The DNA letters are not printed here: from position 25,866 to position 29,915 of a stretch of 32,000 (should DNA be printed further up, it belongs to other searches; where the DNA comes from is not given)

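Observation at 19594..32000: BREX type 5-like system with a non-canonical gene order: brxB sandwiched between two brxC paralogues, pglX divergent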

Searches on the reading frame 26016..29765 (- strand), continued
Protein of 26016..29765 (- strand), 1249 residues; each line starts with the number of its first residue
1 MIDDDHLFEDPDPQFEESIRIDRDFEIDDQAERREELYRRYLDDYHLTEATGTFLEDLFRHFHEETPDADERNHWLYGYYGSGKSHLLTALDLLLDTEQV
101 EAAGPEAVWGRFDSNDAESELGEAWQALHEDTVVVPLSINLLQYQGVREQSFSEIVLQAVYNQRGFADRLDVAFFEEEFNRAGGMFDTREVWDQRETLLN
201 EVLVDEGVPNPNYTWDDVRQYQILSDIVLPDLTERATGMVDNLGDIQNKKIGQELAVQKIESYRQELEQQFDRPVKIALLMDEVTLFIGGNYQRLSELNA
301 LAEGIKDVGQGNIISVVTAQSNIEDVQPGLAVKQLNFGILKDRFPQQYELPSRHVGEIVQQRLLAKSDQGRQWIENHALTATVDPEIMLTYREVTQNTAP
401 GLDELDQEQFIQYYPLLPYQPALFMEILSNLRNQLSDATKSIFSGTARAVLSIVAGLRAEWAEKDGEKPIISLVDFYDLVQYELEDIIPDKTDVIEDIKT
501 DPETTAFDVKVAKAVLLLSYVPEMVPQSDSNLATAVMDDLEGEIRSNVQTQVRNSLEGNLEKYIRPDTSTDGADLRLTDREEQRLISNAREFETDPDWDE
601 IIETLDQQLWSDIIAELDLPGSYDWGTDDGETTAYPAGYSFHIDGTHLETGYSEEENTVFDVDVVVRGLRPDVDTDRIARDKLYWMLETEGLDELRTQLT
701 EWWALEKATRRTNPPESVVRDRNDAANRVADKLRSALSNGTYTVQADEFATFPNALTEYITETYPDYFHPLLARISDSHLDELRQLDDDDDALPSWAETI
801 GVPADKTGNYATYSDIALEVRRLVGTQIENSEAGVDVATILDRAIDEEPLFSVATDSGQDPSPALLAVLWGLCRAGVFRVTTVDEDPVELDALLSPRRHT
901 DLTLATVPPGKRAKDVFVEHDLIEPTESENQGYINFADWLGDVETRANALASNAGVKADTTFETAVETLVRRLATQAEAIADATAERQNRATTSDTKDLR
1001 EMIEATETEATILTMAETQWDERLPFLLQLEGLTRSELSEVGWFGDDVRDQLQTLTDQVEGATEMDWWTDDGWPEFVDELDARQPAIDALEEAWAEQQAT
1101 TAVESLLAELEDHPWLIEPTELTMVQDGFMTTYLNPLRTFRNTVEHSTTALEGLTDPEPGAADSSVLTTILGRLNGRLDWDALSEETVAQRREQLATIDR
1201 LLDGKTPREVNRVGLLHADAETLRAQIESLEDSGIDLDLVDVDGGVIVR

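Call 72: search_protein_families(library=padloc, proteins=[L082:15734-18922:-, L082:12103-15741:-, L081:40676-43264:-, L081:37815-40679:-], max_evalue=0.00001)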
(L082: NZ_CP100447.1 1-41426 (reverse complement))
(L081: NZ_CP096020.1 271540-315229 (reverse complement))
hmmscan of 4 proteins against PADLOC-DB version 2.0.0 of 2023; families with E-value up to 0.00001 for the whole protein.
L082:15734-18922:- (1062 aa): 0 families

L082:12103-15741:- (1212 aa): 48 families (the best 25 are shown)
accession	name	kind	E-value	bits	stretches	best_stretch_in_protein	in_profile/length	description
PDLC03802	RTasHel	-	4.3e-42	142.8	2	360-450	154-239/675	DRT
PDLC00117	GajB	-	1.4e-40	137.4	2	358-450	178-267/604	UrvD helicase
PDLC00132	GajB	-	2e-40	137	2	357-451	173-264/625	UrvD helicase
PDLC00114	GajB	-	1.5e-39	134.2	2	356-452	173-266/635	UrvD helicase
PDLC00127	GajB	-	4.3e-38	129.2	2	351-448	154-250/594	UrvD helicase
PDLC00103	GajB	-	3e-33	113.6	2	364-465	178-275/612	UrvD helicase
PDLC00122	GajB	-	4.6e-33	112.9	2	378-455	142-216/502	UrvD helicase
PDLC00123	GajB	-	2.8e-30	103.4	2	8-79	3-72/540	UrvD helicase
PDLC00130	GajB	-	2.2e-27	93.6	2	369-449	176-253/589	UrvD helicase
PDLC00134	GajB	-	1.5e-26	91.4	2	366-466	182-277/431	UrvD helicase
PDLC00119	GajB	-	1.4e-24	85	1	371-453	191-269/565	UrvD helicase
PDLC00107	GajB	-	2.1e-23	80.8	1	369-448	186-261/587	UrvD helicase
PDLC00116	GajB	-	8.3e-23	78.9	2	366-463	127-221/557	UrvD helicase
PDLC00112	GajB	-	1.7e-22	77.8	2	366-462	176-271/581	UrvD helicase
PDLC00104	GajB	-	7.8e-22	75.7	1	379-467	146-229/574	UrvD helicase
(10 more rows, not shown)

L081:40676-43264:- (862 aa): 0 families

L081:37815-40679:- (954 aa): 43 families (the best 25 are shown)
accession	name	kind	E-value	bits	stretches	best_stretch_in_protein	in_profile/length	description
PDLC03802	RTasHel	-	3.6e-42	143.1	2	4-95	6-93/675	DRT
PDLC00132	GajB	-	3.2e-39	133.1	2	261-526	170-404/625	UrvD helicase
PDLC00114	GajB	-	1.8e-37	127.3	2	5-100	9-101/635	UrvD helicase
PDLC00117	GajB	-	2.1e-37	126.9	2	264-665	177-542/604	UrvD helicase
PDLC00107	GajB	-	2.9e-33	113.4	3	6-123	18-138/587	UrvD helicase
PDLC00127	GajB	-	3.9e-26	89.7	2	256-401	152-286/594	UrvD helicase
PDLC00103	GajB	-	2.3e-24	84.2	1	258-664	164-547/612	UrvD helicase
PDLC00122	GajB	-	5.5e-24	82.9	2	303-457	162-298/502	UrvD helicase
PDLC00123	GajB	-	9.1e-23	78.7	1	268-363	139-236/540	UrvD helicase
PDLC00130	GajB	-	2.4e-22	76.9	2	267-399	167-285/589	UrvD helicase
PDLC00129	GajB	-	1.4e-21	74.7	2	285-449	204-353/594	UrvD helicase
PDLC00119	GajB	-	6.8e-21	72.8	1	255-358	168-274/565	UrvD helicase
PDLC00112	GajB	-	1.2e-18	65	1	3-70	6-71/581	UrvD helicase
PDLC00136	GajB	-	1.3e-17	61.9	2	304-364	207-268/570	UrvD helicase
PDLC00104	GajB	-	2.7e-17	60.7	1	276-373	136-235/574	UrvD helicase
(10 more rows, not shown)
